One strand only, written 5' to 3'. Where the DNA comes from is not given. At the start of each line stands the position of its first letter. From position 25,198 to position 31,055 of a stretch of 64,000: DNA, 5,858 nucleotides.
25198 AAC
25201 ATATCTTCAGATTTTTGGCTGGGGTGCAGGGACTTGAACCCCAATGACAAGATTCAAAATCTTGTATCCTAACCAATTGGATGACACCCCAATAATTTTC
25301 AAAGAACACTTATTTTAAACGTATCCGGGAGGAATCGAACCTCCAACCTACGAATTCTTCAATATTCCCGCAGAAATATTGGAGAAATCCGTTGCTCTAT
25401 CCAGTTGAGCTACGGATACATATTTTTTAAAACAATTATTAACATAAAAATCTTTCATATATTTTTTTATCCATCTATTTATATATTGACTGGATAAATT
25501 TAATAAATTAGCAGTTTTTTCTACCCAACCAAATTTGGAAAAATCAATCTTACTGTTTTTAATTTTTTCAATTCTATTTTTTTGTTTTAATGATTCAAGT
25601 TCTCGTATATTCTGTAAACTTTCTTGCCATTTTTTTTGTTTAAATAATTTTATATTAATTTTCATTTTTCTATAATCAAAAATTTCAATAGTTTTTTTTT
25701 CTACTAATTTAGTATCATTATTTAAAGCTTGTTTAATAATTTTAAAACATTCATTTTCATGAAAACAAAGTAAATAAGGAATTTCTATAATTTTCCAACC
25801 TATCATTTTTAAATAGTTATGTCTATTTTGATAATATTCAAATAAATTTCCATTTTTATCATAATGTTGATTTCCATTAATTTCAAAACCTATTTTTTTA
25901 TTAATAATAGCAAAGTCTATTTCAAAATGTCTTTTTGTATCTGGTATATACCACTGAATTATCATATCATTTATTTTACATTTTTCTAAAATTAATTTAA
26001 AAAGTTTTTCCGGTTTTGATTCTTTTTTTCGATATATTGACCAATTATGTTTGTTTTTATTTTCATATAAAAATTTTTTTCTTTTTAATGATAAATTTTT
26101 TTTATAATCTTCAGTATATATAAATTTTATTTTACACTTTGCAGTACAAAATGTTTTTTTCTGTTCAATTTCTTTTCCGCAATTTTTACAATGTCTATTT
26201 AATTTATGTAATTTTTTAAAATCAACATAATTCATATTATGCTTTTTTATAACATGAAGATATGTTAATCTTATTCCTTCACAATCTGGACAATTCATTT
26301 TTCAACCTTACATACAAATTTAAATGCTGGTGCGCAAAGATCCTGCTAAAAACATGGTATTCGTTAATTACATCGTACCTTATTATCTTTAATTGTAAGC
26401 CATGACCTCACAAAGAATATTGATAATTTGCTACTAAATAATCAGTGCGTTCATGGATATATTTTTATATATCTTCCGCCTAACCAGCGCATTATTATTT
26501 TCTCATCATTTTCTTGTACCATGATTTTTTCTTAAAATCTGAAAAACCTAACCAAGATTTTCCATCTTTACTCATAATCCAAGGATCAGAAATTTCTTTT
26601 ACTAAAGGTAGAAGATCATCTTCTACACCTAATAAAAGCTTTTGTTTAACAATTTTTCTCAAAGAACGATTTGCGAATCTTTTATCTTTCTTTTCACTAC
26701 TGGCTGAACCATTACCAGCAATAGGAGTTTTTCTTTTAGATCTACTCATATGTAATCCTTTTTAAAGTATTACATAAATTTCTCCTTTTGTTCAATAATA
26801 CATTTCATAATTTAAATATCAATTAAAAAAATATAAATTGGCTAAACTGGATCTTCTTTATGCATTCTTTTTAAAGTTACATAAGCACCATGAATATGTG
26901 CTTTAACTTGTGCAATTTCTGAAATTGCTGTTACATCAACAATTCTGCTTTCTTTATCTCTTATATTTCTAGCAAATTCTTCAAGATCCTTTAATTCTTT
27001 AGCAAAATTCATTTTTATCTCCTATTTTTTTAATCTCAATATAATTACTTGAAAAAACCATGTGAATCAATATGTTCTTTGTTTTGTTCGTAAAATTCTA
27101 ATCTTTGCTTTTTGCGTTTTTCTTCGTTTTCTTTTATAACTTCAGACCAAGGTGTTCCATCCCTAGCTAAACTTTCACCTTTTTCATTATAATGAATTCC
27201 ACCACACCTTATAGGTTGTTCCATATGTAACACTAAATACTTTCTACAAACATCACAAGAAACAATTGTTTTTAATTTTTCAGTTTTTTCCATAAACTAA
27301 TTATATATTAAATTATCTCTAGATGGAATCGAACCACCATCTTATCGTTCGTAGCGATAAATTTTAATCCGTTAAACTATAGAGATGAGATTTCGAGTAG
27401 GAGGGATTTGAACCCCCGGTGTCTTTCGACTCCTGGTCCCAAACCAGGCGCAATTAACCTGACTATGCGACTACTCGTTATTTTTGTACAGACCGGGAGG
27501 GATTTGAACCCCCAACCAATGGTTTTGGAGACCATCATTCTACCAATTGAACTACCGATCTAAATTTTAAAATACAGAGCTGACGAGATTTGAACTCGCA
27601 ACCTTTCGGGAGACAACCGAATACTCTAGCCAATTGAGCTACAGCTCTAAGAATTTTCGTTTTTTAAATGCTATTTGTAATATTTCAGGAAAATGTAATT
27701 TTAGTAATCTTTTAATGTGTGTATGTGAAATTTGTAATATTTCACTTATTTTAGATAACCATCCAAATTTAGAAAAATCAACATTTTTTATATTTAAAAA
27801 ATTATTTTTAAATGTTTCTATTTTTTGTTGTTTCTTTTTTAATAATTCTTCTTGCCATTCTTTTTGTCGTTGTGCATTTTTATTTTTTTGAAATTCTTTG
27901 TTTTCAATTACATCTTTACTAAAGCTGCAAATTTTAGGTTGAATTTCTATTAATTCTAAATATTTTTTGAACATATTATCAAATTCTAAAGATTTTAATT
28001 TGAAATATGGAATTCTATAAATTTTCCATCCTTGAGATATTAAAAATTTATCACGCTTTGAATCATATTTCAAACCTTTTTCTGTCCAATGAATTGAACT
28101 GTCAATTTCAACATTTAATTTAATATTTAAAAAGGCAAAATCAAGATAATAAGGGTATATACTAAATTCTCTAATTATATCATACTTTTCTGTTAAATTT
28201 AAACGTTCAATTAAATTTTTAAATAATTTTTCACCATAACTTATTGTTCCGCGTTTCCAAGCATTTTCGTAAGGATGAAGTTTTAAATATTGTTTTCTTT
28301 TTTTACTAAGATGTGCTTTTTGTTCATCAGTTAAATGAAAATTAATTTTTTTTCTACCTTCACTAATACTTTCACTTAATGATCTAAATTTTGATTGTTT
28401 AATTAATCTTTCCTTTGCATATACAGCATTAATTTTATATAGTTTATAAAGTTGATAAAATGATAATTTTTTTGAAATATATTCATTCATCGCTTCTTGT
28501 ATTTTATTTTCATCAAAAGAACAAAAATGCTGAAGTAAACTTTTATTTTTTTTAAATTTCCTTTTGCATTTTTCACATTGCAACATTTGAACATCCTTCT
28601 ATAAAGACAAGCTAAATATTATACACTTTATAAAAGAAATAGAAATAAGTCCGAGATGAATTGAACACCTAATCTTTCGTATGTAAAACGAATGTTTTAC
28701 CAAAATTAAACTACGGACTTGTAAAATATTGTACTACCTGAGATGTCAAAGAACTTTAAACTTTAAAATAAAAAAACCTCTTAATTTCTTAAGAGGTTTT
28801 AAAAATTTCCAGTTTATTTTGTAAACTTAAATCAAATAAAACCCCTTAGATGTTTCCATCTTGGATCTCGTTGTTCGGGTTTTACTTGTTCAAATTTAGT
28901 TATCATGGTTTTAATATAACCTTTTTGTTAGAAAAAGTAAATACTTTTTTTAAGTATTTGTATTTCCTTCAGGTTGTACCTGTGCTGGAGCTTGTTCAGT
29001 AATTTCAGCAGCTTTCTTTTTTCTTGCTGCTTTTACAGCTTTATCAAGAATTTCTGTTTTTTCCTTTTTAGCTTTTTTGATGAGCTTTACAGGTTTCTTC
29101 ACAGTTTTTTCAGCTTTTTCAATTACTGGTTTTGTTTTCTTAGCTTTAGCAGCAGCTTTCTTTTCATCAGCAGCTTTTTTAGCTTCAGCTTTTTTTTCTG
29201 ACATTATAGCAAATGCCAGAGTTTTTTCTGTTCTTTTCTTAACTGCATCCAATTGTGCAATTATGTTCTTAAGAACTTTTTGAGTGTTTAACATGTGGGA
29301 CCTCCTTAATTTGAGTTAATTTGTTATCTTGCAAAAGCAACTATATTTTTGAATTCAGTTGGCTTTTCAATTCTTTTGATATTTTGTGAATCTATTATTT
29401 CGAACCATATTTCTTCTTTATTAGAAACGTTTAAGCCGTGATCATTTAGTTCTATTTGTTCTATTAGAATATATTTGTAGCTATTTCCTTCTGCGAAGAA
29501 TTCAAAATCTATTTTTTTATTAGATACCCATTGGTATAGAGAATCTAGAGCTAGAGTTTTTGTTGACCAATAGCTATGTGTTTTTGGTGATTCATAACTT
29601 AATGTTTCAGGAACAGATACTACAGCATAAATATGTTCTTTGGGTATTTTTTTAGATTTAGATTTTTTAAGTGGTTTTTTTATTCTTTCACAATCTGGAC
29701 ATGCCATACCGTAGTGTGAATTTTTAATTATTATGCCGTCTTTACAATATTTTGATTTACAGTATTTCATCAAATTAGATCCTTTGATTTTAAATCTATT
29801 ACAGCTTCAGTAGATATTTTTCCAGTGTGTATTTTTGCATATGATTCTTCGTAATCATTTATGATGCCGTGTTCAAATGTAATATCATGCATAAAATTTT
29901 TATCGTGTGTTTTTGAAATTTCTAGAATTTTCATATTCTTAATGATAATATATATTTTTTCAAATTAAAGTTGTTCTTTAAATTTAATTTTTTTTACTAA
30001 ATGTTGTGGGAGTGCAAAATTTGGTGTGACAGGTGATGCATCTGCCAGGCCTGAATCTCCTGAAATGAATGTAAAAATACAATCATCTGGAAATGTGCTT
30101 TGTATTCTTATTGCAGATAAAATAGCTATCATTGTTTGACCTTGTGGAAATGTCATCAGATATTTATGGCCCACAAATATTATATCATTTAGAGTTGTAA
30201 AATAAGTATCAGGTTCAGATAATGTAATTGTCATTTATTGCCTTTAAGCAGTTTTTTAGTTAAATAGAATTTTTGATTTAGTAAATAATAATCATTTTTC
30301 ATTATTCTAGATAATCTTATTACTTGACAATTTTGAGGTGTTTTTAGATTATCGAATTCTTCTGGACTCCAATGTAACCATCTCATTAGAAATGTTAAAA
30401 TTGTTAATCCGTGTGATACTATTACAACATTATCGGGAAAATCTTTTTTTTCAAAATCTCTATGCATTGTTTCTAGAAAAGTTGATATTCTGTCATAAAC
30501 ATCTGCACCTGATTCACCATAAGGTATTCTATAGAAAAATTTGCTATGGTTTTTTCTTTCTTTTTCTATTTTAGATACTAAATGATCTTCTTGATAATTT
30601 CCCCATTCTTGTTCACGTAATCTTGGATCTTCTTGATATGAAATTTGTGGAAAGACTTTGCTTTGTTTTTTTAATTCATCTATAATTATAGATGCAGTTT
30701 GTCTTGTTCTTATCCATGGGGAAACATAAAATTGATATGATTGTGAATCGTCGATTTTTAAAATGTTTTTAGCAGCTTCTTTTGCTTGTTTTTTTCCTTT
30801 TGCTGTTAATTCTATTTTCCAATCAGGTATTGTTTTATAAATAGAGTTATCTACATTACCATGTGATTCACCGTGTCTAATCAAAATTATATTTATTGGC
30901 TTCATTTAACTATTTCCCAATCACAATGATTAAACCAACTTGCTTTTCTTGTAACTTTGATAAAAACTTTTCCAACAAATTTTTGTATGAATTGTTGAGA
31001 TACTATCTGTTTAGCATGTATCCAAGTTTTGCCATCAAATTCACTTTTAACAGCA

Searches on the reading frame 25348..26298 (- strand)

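Call 19: search_protein_families(library=pfam, proteins=[window:25348-26298:-], max_evalue=0.001)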
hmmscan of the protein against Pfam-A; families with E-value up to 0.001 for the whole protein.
window:25348-26298:- (316 aa): 2 families
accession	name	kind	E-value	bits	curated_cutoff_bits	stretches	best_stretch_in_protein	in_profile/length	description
PF08373.16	RAP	-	2.3e-06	27.9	24.2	1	138-175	1-39/58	RAP domain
PF09889.16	DUF2116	-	1.3e-05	25.6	26.8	1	35-59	4-28/59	Probable treble clef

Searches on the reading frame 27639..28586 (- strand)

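Call 19: search_protein_families(library=pfam, proteins=[window:27639-28586:-], max_evalue=0.001)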
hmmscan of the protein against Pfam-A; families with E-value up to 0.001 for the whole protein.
window:27639-28586:- (315 aa): 2 families
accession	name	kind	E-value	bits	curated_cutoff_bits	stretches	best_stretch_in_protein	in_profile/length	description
PF04480.18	DUF559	-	3.8e-08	33.6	20.6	1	133-192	31-88/109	Protein of unknown function (DUF559)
PF18741.7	MTES_1575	-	0.00021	21.8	38.2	1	132-192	11-76/96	REase_MTES_1575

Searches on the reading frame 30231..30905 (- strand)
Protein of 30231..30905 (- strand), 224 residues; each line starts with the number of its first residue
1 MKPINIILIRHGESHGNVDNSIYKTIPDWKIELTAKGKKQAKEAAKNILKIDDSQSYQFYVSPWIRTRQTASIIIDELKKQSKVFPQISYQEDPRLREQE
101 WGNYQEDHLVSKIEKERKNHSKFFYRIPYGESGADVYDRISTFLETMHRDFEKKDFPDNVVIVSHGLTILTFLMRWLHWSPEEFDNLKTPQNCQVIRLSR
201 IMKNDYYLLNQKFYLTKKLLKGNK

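Call 21: search_protein_families(library=pfam, proteins=[window:30231-30905:-], max_evalue=0.01)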
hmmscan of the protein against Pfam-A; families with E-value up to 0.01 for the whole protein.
window:30231-30905:- (224 aa): 1 family
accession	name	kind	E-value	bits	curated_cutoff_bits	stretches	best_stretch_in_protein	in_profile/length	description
PF00300.27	His_Phos_1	-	2.5e-33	115.8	21.7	1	6-199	1-180/194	Histidine phosphatase superfamily (branch 1)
